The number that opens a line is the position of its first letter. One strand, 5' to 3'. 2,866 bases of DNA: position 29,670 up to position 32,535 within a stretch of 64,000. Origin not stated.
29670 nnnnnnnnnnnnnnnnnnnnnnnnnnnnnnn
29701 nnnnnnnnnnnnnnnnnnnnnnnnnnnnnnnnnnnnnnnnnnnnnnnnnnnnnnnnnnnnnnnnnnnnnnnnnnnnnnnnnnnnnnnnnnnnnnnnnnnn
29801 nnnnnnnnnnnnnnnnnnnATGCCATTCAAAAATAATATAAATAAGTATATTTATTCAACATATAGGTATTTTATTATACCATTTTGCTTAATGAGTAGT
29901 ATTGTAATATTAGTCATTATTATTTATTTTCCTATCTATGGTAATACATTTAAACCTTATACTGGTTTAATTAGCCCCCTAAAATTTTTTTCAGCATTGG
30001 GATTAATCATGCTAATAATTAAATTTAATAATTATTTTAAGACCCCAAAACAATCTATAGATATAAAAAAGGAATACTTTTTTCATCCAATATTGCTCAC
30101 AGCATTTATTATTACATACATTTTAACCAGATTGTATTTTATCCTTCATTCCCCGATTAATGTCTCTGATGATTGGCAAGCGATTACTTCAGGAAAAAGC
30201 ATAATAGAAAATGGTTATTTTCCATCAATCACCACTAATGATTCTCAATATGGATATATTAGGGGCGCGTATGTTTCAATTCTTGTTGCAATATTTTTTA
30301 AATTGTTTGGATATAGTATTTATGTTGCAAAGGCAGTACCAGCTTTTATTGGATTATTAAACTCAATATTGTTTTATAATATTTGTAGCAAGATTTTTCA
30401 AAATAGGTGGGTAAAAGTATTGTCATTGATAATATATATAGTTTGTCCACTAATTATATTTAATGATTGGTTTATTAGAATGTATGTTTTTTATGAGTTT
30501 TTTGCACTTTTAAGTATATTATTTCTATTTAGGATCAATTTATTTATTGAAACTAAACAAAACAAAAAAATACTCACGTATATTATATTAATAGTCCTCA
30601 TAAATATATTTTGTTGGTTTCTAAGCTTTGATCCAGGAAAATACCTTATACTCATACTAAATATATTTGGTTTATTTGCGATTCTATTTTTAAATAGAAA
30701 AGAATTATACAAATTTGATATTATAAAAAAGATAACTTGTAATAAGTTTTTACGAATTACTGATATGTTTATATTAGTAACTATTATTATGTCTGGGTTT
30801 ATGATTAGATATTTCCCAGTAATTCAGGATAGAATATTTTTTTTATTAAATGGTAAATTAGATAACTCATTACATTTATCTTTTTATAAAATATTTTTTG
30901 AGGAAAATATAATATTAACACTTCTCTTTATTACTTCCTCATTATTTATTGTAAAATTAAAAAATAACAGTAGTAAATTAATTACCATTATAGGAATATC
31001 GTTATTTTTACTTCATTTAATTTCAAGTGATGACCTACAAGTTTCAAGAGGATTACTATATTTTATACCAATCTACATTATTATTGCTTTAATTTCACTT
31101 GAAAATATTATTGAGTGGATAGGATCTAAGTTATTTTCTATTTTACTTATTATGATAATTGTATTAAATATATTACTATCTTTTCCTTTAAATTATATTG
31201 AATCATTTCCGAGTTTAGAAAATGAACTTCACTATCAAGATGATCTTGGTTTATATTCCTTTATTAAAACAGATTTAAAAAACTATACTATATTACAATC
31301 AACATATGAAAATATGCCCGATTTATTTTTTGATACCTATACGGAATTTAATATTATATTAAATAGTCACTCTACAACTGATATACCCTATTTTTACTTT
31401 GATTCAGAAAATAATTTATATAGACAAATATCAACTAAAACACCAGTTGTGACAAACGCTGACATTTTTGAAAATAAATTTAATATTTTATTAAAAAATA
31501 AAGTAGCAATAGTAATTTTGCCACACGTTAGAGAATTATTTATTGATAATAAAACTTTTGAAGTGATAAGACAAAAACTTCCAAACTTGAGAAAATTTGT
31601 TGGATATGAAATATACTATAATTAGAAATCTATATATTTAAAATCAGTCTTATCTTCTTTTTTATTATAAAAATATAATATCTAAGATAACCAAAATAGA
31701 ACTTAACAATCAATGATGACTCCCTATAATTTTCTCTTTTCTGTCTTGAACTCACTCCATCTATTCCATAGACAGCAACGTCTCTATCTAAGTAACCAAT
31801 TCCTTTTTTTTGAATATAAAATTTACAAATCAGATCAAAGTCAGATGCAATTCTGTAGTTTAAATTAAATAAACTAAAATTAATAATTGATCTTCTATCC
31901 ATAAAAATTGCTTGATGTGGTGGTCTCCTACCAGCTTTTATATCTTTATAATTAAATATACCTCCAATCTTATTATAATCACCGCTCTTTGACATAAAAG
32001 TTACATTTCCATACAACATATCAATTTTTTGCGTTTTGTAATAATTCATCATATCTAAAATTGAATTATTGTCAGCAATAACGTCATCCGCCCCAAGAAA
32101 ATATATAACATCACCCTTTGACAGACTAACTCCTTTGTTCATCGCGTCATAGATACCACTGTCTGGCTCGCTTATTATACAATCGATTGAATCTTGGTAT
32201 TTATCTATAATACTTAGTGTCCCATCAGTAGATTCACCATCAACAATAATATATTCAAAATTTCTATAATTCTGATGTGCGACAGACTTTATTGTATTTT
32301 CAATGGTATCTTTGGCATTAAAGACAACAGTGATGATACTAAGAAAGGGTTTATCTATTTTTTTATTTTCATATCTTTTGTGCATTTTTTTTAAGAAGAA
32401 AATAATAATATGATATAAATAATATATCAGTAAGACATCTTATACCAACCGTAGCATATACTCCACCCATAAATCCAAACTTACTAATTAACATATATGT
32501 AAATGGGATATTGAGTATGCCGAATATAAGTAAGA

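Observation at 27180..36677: AT-extreme cell-surface glycosylation island pairing two GT-C (ArnT/PMT-like) enzymes with a GtrB/ArnC-like Und-P-sugar synthase, a flippase and GT2/GT4 enzymes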

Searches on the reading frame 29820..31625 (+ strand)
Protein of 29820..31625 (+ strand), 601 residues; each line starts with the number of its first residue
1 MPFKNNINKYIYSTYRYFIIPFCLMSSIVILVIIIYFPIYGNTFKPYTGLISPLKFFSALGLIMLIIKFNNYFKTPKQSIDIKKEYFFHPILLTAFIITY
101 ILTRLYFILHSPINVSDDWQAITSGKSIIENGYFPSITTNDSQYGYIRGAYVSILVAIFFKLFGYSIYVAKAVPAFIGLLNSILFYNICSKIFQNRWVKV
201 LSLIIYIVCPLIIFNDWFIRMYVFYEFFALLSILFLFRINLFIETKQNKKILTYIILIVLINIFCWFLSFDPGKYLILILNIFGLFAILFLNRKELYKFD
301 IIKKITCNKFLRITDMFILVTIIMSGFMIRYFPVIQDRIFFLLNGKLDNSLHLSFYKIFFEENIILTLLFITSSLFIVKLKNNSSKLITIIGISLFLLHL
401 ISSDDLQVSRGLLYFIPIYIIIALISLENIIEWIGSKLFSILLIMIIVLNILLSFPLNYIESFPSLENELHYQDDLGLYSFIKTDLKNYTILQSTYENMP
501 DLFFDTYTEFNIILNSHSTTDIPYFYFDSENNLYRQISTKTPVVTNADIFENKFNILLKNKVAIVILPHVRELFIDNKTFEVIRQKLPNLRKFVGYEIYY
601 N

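Call 3: search_protein_families(library=pfam, proteins=[window:29820-31625:+], max_evalue=0.01)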
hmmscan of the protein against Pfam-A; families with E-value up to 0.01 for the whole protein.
window:29820-31625:+ (601 aa): 0 families

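Call 4: search_protein_families(library=ncbifam, proteins=[window:29820-31625:+], max_evalue=0.01)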
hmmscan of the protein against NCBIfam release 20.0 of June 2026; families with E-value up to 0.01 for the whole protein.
window:29820-31625:+ (601 aa): 0 families

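Call 8: search_solved_structures(query=window:29820-31625:+, max_evalue=1)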
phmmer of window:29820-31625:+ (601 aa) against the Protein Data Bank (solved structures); distinct sequences matched with E-value up to 1: 0.

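Call 12: find_homologous_proteins(query=window:29820-31625:+)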
Query window:29820-31625:+ (601 aa): 4 proteins with E <= 0.001 among 8000 candidates.
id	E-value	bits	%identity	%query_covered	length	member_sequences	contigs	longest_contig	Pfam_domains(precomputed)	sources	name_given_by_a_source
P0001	0.0e+0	1224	100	96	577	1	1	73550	-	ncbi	-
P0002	7.1e-161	555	47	96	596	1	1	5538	-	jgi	jgi:hypothetical protein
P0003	4.4e-149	516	50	84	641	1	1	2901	-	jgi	jgi:hypothetical protein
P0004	1.5e-99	353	44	45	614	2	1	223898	-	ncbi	ncbi:MAG: hypothetical protein WC867_03750 [Candidatus Pacearchaeota archaeon]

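Call 16: find_encoding_contigs(protein=P0001, flank=10000, max_places=3)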
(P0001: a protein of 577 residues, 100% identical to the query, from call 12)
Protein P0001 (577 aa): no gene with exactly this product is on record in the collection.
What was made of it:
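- Tried and rejected: P0001 could not be located by exact look-up (call 16).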

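Call 17: find_encoding_contigs(protein=P0002, flank=10000, max_places=3)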
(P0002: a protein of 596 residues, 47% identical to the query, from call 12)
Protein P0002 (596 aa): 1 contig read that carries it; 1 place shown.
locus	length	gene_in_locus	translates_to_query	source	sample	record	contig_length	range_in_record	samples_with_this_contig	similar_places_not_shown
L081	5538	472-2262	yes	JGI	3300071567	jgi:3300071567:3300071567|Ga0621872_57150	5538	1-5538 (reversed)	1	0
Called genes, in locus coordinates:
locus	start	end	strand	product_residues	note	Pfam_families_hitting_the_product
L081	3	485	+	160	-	?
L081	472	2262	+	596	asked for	-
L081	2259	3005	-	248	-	PF00535:Glycos_transf_2, PF10111:Glyco_tranf_2_2 (weak)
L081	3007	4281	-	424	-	PF01943:Polysacc_synt, PF01554:MatE (faint), PF13440:Polysacc_synt_3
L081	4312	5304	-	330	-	PF13641:Glyco_tranf_2_3, PF00535:Glycos_transf_2, PF10111:Glyco_tranf_2_2 (weak)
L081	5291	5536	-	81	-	?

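Call 18: find_encoding_contigs(protein=P0004, flank=10000, max_places=3)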
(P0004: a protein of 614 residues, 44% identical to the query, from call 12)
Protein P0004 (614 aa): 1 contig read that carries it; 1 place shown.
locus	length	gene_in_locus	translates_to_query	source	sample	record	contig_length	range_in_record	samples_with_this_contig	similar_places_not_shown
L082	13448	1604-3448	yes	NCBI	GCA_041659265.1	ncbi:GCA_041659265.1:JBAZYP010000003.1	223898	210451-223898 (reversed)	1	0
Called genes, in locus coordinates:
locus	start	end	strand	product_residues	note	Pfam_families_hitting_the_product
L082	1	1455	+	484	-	?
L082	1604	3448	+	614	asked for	-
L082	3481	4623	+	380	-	PF01467:CTP_transf_like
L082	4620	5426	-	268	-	PF00535:Glycos_transf_2, PF10111:Glyco_tranf_2_2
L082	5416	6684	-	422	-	PF01943:Polysacc_synt, PF13440:Polysacc_synt_3, PF01554:MatE (weak)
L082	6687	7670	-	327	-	PF00535:Glycos_transf_2, PF10111:Glyco_tranf_2_2, PF13641:Glyco_tranf_2_3, PF13712:Glyco_tranf_2_5 (weak)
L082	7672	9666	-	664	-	PF00535:Glycos_transf_2, PF10111:Glyco_tranf_2_2, PF13439:Glyco_transf_4 (faint), PF00534:Glycos_transf_1, PF13692:Glyco_trans_1_4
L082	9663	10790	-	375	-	PF13439:Glyco_transf_4, PF20706:GT4-conflict, PF00534:Glycos_transf_1, PF13692:Glyco_trans_1_4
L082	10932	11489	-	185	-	PF01936:NYN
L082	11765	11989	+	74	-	PF04255:DUF433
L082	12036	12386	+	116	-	PF18480:DUF5615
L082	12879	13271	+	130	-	-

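Call 28: search_protein_representatives(protein=window:29820-31625:+)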
Query: 601 residues. Proteins with E-value up to 0.001 (for the whole library): 180; up to 1e-10: 151; up to 1e-30: 61. The best 150 are listed.
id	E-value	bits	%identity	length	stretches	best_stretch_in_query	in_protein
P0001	0.0e+00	1223.9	100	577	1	25-601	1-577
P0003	1.4e-149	516.2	51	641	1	95-601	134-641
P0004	4.7e-100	352.7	46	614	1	88-601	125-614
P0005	2.0e-58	215.2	33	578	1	93-589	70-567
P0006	1.1e-57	212.8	33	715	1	65-601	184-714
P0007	4.8e-55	204.0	30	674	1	91-599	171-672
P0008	2.7e-51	191.7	34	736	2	87-601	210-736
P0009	1.4e-50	189.3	31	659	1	61-599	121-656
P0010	1.4e-49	186.0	30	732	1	94-599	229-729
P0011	3.4e-47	178.2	28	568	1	80-601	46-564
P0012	4.5e-47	177.7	30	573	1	70-587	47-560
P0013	1.1e-46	176.5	29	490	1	116-595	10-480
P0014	6.0e-45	170.7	33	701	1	91-567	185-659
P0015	1.6e-43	166.0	31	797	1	90-599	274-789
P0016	1.2e-41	159.8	33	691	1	112-555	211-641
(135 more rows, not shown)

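Call 30: search_solved_structures(query=A1, max_evalue=1, show_alignments=2)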
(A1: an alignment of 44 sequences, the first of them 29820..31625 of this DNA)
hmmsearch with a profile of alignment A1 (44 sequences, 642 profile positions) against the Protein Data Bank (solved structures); distinct sequences matched with E-value up to 1: 3.
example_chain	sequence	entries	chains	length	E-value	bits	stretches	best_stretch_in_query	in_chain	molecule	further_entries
6b85_J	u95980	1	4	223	0.23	13.2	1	10-88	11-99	TMHC4_R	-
6l85_A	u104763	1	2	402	0.3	12.8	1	22-146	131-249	Phosphate transporter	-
11kc_A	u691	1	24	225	0.41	12.4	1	12-88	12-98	Designed nanoparticle O43-TM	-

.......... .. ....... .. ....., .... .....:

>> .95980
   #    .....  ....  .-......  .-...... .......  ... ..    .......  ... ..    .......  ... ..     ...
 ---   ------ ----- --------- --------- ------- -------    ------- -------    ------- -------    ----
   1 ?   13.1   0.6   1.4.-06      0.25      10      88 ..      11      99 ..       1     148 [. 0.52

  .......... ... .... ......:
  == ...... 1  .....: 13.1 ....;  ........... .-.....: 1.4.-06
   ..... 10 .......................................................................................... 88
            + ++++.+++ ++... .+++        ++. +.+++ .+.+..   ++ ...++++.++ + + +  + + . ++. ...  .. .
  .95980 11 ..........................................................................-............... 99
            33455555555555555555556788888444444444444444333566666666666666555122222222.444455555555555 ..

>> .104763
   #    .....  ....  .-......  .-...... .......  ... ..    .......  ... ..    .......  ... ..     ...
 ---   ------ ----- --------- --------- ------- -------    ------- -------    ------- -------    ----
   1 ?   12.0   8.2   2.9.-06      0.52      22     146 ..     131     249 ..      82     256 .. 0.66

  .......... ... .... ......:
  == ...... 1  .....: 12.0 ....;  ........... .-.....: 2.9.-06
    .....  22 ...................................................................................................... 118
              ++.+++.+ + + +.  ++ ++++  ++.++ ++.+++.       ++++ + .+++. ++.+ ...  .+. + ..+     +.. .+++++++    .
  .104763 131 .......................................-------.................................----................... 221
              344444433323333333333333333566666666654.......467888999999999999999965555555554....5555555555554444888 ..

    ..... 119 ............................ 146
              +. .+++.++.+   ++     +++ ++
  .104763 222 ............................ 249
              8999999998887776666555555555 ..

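Call 32: search_protein_families(library=pfam, alignment_id=A1, max_evalue=0.01)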
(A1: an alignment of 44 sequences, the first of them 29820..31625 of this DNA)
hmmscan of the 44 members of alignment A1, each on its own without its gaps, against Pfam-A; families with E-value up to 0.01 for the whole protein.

A. member 1, window:29820-31625:+ (601 aa): 0 families

B. families by the number of members that match (of 44 scanned): 4 families
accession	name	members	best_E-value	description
PF13231.12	PMT_2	2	0.00084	Dolichyl-phosphate-mannose-protein mannosyltransferase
PF24919.1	Mug62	1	0.0019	Meiotically up-regulated gene 62 protein-like domain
PF17555.7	TssN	1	0.0025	Type VI secretion system, TssN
PF09925.14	DUF2157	1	0.0067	Predicted membrane protein (DUF2157)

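Call 44: predict_structure(alignment_id=A1)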
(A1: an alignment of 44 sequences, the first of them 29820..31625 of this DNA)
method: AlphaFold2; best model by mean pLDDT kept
length: 601 residues; sequences in the alignment: 44
mean_pLDDT: 85.8   pTM: 0.84
mean pLDDT of the five models: 85.8, 85.2, 84.3, 83.7, 83.1
residues with pLDDT >= 90: 401; 70-90: 87; 50-70: 76; < 50: 37
segments of 3 or more residues with pLDDT < 50: 1-13, 39-41, 43-48, 73-79, 307-313
pLDDT, mean of each block of 10 residues (from residue 1): 40 54 65 56 46 57 61 49 65 88 94 92 96 93 92 97 95 97 96 93 96 96 98 97 90 93 93 92 92 77 53 59 74 84 84 90 96 94 96 96 90 96 97 93 93 92 90 95 97 94 95 79 91 94 95 96 95 93 97 97 96
secondary structure, 60 per line:
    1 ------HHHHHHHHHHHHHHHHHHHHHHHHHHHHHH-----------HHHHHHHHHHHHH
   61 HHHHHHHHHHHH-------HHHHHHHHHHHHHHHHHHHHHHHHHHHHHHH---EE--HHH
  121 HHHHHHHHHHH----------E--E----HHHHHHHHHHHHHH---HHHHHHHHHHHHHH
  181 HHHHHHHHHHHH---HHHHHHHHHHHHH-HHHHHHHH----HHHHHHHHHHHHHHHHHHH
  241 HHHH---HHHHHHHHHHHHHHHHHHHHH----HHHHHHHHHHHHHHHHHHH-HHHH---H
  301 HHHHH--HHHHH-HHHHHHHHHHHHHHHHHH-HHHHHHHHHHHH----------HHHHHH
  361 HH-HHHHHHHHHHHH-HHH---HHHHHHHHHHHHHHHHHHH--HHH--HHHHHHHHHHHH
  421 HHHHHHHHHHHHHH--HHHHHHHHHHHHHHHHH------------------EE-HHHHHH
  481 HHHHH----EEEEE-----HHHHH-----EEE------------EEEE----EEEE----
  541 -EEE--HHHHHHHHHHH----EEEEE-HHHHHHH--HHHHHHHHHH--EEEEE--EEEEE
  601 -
elements in order: H7-36 H48-72 H80-110 H118-131 H150-163 H167-192 H196-208 H210-217 H222-244 H248-268 H273-291 H293-296 H300-305 H308-312 H314-331 H333-344 H355-362 H364-375 H383-401 H409-434 H437-453 H475-485 E490-494 H500-504 E510-512 E525-528 E533-536 E542-544 H547-557 E562-566 H568-574 H577-586 E589-593 E596-600

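Call 79: search_protein_families(library=pfam, proteins=[L082:1-1455:+, L082:3481-4623:+, L082:12879-13271:+, L081:3-485:+], max_evalue=0.01)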
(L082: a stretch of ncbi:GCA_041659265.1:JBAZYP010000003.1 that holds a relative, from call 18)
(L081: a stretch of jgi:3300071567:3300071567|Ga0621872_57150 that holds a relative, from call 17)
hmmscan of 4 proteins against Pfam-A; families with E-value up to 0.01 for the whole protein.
L082:1-1455:+ (484 aa): 1 family
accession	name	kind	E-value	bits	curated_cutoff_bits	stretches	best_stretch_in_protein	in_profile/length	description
PF18962.6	Por_Secre_tail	-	0.0022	18.7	27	1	252-313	23-67/75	Secretion system C-terminal sorting domain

L082:3481-4623:+ (380 aa): 2 families
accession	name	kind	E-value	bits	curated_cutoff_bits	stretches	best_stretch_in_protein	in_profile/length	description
PF01467.32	CTP_transf_like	-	1.1e-13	52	21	1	7-135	2-132/133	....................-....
PF08544.19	GHMP_kinases_C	-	5e-05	24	21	1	302-367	3-70/85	GHMP kinases C terminal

L082:12879-13271:+ (130 aa): 0 families

L081:3-485:+ (160 aa): 0 families

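Call 80: list_cluster_members(proteins=[P0004, P0001, P0152])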
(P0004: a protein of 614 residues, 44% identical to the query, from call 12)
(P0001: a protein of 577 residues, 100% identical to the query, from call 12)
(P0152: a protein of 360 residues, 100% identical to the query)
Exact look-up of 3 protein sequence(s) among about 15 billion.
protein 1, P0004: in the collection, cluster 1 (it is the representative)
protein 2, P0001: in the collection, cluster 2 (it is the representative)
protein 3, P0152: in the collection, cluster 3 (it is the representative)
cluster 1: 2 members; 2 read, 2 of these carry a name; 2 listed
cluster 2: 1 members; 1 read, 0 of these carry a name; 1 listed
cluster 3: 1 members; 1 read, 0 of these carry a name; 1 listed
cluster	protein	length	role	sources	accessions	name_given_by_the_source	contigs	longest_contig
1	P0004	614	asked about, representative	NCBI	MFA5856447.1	MAG: hypothetical protein WC867_03750 [Candidatus Pacearchaeota archaeon]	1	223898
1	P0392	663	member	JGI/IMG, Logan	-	hypothetical protein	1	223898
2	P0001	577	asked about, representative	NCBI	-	-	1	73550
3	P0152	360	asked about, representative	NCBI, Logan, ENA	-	-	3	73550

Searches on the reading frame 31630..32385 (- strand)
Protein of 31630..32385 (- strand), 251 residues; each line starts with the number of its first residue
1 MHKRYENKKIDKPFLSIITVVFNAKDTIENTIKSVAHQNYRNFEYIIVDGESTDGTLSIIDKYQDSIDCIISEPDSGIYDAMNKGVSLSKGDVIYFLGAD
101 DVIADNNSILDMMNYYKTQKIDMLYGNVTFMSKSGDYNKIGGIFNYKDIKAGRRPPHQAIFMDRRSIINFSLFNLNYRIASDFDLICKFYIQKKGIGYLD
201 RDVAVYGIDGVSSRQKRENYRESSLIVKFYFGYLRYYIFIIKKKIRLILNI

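Call 3: search_protein_families(library=pfam, proteins=[window:31630-32385:-], max_evalue=0.01)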
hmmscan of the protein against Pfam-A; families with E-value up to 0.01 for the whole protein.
window:31630-32385:- (251 aa): 3 families
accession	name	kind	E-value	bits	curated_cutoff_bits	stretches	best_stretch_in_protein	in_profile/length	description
PF00535.33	Glycos_transf_2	-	7.1e-26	91.6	23.3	1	16-153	1-144/168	Glycosyl transferase family 2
PF10111.15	Glyco_tranf_2_2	-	1.1e-07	32.1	27.3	1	17-107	2-98/276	Glycosyltransferase like family 2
PF13641.12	Glyco_tranf_2_3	-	5.4e-07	30.3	27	1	15-132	3-126/230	Glycosyltransferase like family 2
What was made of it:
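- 31630..32385 (-): g4: soluble GT2 glycosyltransferase (251 aa), last gene of the minus-strand operon. Pfam Glycos_transf_2 7e-26 (call 3).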

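Call 4: search_protein_families(library=ncbifam, proteins=[window:31630-32385:-], max_evalue=0.01)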
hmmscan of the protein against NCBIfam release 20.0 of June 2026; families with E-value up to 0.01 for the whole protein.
window:31630-32385:- (251 aa): 20 families
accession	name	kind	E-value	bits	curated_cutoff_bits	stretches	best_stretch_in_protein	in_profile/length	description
TIGR04009.1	wcaE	equivalog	1.1e-25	90.4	369.2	1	14-218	2-207/248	colanic acid biosynthesis glycosyltransferase WcaE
NF047683.1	TeichurnBiosyTuaG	equivalog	6.2e-20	71.9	400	1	12-137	5-132/252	teichuronic acid biosynthesis protein TuaG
NF007482.0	PRK10073.1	equivalog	1.5e-16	60.3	423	1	11-135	4-129/334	glycosyltransferase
TIGR04283.1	glyco_like_mftF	equivalog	2.9e-16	59.7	182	1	15-200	1-179/221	TIGR04283 family arsenosugar biosynthesis glycosyltransferase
NF053739.1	GlytfEpsEBac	equivalog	9.6e-14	51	450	1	13-246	1-247/265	glycosyltransferase EpsE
TIGR03937.1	PgaC_IcaA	equivalog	1.9e-13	50.2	422.3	1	6-127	38-162/407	poly-beta-1,6-N-acetyl-D-glucosamine synthase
NF050050.1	ProtGlycPglI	equivalog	4.3e-10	39.4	500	1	12-114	1-106/306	GalNAc(5)-diNAcBac-PP-undecaprenol beta-1,3-glucosyltransferase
NF041394.1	GtaseAglG_Halo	equivalog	1.9e-08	33.9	440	1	22-120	12-111/304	glucosyl-dolichyl phosphate glucuronosyltransferase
NF041875.1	EPS_EpsD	equivalog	2.2e-08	33.9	370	1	15-128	1-116/325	exopolysaccharide biosynthesis glycosyltransferase EpsD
TIGR03111.1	glyc2_xrt_Gpos1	hypoth_equivalog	2.5e-08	33.2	363.95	1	8-128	44-169/439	TIGR03111 family XrtG-associated glycosyltransferase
NF038299.1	EPS_HpsN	equivalog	7.7e-08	31.7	425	1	13-136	1-127/317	hormogonium polysaccharide biosynthesis glycosyltransferase HpsN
NF007453.0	PRK10018.1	equivalog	2.3e-07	30.8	382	1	10-179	3-168/280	colanic acid biosynthesis glycosyltransferase WcaA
NF038302.1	EPS_HpsE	equivalog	2.4e-07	30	300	1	16-119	4-114/307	hormogonium polysaccharide biosynthesis glycosyltransferase HpsE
TIGR04017.1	WcaA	equivalog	4.1e-07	29.9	495.75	1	10-179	2-167/279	colanic acid biosynthesis glycosyltransferase WcaA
TIGR04195.1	S_glycosyl_SunS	equivalog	9.2e-05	21.4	350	1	8-108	52-149/421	SunS family peptide S-glycosyltransferase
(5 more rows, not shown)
